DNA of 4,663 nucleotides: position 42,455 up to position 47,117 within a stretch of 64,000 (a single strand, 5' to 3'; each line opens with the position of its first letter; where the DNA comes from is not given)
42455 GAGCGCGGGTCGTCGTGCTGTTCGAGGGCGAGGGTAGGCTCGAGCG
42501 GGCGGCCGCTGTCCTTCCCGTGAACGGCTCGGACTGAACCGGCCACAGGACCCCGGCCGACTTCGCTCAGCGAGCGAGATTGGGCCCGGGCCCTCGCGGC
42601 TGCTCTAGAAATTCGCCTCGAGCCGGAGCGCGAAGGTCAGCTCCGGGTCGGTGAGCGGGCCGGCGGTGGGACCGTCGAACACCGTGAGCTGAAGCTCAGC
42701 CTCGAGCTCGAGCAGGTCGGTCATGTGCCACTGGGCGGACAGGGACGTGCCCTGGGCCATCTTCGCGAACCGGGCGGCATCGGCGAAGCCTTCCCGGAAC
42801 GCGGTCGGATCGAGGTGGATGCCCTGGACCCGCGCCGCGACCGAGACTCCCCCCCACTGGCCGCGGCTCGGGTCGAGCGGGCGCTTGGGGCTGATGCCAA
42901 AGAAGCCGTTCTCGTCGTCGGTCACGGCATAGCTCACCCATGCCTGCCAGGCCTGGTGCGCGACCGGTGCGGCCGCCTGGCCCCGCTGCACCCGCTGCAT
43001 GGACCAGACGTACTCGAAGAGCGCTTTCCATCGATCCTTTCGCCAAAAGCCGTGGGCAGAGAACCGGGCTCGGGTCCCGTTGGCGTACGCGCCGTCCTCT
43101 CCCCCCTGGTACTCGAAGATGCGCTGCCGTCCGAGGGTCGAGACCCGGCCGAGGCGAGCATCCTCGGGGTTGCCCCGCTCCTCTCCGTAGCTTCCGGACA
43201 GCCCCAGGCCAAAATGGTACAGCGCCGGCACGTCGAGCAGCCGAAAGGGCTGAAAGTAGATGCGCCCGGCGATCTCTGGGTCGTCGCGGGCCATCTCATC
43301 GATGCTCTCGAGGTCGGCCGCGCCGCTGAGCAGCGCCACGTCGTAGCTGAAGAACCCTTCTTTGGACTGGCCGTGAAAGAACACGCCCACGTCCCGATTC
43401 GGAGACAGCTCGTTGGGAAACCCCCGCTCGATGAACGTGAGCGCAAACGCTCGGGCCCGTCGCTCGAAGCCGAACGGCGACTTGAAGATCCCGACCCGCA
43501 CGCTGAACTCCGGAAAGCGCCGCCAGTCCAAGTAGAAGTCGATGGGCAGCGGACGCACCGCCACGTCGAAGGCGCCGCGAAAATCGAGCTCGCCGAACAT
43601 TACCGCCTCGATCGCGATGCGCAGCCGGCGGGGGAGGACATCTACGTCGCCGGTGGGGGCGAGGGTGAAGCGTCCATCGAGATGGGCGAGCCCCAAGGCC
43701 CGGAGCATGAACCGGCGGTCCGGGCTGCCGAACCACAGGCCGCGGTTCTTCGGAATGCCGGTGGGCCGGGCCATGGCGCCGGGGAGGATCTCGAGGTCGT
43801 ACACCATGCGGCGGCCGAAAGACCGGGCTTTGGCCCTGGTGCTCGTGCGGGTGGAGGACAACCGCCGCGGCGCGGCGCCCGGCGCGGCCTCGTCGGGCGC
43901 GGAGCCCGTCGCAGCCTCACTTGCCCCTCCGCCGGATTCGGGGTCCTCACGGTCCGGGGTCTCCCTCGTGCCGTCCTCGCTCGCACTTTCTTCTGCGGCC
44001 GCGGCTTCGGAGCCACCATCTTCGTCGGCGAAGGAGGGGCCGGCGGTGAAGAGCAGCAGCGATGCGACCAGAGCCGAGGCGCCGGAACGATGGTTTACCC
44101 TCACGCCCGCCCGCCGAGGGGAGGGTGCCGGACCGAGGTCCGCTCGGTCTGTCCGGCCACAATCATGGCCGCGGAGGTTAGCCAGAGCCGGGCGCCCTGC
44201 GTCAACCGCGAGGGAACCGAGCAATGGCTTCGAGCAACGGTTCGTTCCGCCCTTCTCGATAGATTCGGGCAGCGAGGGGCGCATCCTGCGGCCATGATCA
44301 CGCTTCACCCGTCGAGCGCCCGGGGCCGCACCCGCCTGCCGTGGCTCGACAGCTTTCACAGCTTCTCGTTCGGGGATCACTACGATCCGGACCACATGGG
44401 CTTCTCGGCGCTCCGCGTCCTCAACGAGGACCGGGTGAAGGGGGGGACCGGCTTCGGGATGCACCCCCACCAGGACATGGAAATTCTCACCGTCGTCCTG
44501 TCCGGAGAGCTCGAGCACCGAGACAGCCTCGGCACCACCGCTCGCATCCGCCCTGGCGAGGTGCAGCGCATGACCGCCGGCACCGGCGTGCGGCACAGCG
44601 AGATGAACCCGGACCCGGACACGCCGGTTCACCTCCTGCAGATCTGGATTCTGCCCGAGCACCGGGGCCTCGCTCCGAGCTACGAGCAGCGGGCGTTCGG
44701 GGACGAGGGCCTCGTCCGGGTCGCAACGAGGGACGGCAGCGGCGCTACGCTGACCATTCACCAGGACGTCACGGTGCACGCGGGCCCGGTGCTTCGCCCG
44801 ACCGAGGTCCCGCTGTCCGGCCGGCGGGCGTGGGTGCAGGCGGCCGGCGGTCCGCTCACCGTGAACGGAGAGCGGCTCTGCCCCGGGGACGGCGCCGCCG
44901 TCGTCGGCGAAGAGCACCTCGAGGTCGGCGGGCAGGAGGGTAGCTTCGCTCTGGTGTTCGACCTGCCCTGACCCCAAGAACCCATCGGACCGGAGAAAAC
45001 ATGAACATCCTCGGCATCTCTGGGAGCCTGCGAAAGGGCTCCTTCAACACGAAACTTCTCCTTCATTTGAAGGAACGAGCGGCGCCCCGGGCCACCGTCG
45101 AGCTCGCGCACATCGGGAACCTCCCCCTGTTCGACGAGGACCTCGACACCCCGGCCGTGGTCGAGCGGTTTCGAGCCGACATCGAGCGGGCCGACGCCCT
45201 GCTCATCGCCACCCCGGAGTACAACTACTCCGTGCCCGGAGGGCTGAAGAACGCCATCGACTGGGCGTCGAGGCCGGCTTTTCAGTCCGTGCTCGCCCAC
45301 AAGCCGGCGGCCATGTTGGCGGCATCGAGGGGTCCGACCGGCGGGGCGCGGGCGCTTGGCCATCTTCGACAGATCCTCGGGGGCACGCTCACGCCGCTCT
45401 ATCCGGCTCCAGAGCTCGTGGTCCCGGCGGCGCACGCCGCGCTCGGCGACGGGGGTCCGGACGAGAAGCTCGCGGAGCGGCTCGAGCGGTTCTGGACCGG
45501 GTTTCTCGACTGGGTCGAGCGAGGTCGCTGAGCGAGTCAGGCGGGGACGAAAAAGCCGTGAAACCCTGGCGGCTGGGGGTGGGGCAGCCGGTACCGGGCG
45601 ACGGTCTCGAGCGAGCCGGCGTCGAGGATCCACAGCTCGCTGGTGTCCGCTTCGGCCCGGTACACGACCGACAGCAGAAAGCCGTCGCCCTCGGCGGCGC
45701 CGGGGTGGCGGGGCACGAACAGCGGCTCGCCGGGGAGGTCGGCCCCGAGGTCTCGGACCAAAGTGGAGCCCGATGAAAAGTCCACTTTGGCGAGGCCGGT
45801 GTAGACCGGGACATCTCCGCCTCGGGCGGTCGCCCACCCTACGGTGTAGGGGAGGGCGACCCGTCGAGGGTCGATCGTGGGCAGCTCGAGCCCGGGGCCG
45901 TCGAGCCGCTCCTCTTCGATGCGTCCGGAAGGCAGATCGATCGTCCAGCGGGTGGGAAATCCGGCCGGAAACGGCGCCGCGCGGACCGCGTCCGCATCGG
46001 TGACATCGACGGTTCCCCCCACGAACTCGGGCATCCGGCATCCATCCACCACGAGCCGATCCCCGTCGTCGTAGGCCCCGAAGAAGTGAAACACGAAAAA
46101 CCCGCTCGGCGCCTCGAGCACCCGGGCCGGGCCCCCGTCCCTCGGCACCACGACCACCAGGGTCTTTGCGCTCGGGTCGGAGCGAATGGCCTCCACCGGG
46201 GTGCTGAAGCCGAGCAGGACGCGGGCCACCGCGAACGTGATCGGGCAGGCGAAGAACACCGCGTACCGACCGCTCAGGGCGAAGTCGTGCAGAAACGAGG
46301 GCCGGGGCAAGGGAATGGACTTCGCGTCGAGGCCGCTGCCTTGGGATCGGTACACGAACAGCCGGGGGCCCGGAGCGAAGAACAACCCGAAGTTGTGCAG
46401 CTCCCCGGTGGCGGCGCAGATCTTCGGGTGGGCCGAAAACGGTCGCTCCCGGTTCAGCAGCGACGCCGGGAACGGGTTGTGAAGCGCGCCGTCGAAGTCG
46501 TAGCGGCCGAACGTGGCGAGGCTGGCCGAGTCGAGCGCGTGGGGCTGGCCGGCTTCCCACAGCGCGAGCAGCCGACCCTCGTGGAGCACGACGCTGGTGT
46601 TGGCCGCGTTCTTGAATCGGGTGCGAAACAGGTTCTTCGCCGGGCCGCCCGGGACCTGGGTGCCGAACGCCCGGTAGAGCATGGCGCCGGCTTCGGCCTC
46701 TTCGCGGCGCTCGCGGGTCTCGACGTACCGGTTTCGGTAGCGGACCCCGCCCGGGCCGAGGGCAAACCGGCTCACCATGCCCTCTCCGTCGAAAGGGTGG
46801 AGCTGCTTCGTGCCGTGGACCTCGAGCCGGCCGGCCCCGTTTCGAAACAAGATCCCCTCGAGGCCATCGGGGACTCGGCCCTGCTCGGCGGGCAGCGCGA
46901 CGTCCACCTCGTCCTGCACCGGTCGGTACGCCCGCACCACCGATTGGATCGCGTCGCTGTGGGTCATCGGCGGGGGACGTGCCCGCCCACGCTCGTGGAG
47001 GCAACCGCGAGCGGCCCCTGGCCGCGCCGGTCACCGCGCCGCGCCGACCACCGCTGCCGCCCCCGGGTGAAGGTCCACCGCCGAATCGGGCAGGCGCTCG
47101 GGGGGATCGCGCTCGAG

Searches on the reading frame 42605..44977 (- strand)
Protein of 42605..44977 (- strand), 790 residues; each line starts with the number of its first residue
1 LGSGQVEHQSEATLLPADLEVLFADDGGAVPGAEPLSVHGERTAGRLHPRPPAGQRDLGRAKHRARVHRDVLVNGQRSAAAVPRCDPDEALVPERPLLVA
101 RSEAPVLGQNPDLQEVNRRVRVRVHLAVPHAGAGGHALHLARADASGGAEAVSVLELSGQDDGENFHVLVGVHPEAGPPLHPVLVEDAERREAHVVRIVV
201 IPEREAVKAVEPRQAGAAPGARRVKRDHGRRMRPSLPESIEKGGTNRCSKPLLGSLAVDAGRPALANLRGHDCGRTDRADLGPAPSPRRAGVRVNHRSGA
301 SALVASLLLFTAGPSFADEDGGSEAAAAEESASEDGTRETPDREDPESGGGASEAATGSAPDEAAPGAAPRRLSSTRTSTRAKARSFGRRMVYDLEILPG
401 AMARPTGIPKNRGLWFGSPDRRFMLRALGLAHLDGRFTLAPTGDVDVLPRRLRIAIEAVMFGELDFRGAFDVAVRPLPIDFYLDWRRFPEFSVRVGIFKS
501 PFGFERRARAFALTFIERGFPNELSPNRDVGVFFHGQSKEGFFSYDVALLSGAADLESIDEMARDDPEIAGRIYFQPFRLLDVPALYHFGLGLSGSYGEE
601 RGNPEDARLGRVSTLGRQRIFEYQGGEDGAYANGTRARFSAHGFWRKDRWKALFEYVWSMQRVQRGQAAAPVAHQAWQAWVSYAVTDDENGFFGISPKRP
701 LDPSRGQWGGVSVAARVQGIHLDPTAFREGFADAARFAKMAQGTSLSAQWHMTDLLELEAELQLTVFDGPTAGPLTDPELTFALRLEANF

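Call 7: search_protein_families(library=ncbifam, proteins=[window:42605-44977:-], max_evalue=0.001)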
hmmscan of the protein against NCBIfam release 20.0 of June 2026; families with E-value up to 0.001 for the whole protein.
window:42605-44977:- (790 aa): 0 families

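Call 8: search_protein_families(library=pfam, proteins=[window:42605-44977:-], max_evalue=0.001)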
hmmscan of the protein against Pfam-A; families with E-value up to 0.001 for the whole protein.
window:42605-44977:- (790 aa): 1 family
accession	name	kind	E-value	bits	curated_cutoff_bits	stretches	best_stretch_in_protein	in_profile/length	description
PF07396.17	Porin_O_P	-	2.7e-07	30.6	20.9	1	450-733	30-321/370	Phosphate-selective porin O and P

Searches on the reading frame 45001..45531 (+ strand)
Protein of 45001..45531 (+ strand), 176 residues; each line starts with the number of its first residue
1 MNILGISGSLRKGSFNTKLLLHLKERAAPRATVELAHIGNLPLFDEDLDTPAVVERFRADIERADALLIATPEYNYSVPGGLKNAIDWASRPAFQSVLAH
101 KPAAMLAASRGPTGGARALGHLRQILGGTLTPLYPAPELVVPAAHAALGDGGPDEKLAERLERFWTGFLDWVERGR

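Call 7: search_protein_families(library=ncbifam, proteins=[window:45001-45531:+], max_evalue=0.001)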
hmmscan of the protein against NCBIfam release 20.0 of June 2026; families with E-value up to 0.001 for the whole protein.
window:45001-45531:+ (176 aa): 3 families
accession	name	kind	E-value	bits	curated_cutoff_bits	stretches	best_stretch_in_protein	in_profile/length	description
TIGR03567.1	FMN_reduc_SsuE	equivalog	1.2e-07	31.8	164.05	1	2-95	1-97/171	NADPH-dependent FMN reductase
TIGR03566.1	FMN_reduc_MsuE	equivalog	3.1e-07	30.3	212.5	1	2-111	1-111/174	FMN reductase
NF007859.0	PRK10569.1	equivalog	3.2e-07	30.3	225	1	1-93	1-96/191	NADPH-dependent FMN reductase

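Call 8: search_protein_families(library=pfam, proteins=[window:45001-45531:+], max_evalue=0.001)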
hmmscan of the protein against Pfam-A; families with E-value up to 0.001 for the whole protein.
window:45001-45531:+ (176 aa): 2 families
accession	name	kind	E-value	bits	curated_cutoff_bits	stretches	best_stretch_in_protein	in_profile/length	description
PF03358.20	FMN_red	-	3.2e-40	137.6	24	1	1-144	1-150/152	NADPH-dependent FMN reductase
PF02525.22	Flavodoxin_2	-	6.6e-12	46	27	1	1-112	1-137/198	Flavodoxin-like fold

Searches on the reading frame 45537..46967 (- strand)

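Call 7: search_protein_families(library=ncbifam, proteins=[window:45537-46967:-], max_evalue=0.001)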
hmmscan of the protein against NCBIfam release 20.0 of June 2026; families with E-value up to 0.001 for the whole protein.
window:45537-46967:- (476 aa): 3 families
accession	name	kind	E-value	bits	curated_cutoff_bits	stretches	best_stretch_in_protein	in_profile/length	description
NF052295.1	CarotCleavDioxg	equivalog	5.6e-53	180.2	675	1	13-475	29-466/467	8'-apo-carotenoid 13,14-cleaving dioxygenase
NF053778.1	LigStilDioxAlpha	equivalog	1.5e-47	162.3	800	1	6-474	6-479/480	lignostilbene-alpha,beta-dioxygenase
NF053780.1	LigStilDioxNov2Alpha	equivalog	2.4e-45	154.9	650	1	14-475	12-477/482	lignostilbene-alpha,beta-dioxygenase NOV2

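Call 8: search_protein_families(library=pfam, proteins=[window:45537-46967:-], max_evalue=0.001)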
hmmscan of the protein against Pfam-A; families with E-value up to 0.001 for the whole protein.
window:45537-46967:- (476 aa): 1 family
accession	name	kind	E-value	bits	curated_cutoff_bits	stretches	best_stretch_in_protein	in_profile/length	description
PF03055.21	RPE65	-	1.2e-119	400.9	27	1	14-475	1-469/469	Retinal pigment epithelial membrane protein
